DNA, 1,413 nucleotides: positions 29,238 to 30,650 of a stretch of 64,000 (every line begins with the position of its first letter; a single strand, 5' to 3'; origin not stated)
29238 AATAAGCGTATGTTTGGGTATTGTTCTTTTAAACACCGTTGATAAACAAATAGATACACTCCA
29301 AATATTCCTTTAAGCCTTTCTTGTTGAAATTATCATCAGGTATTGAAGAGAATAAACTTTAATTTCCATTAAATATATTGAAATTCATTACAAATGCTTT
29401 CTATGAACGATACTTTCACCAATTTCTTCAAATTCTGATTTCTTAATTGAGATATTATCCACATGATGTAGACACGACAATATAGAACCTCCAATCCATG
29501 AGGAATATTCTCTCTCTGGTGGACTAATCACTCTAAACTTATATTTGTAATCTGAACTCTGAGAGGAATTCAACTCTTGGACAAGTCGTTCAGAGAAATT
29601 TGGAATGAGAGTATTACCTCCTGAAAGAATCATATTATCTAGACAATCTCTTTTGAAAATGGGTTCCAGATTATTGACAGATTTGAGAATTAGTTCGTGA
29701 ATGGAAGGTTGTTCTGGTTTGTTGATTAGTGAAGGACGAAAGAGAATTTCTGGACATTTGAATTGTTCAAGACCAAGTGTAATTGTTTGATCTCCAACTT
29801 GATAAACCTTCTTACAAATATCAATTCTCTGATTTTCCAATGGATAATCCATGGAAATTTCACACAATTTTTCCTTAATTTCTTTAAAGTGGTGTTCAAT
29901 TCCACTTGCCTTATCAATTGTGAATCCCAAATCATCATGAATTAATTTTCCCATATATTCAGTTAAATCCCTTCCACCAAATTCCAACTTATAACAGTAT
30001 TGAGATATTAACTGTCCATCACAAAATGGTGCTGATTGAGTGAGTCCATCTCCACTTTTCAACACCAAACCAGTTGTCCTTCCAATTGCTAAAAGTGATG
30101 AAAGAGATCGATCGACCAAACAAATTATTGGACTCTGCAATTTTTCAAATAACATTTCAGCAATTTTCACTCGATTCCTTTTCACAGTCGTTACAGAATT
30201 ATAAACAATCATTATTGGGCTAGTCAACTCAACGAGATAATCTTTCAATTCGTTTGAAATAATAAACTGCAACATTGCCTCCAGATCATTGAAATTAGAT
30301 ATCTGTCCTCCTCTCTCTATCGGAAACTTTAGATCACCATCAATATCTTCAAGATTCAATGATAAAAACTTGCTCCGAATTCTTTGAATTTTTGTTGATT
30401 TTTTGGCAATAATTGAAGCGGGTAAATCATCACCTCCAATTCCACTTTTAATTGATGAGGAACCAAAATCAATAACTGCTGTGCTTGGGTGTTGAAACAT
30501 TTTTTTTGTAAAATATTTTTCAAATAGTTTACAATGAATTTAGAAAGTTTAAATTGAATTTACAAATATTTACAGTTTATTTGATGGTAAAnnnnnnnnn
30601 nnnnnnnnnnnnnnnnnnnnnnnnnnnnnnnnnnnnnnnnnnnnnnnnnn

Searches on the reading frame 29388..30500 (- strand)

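Call 64: search_protein_families(library=pfam, proteins=[window:29388-30500:-], max_evalue=0.00001)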
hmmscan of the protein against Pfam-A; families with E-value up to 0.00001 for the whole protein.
window:29388-30500:- (370 aa): 1 family
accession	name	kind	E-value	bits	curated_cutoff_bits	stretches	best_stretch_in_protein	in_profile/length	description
PF00022.25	Actin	-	2.3e-65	221.2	27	1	6-368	5-408/410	Actin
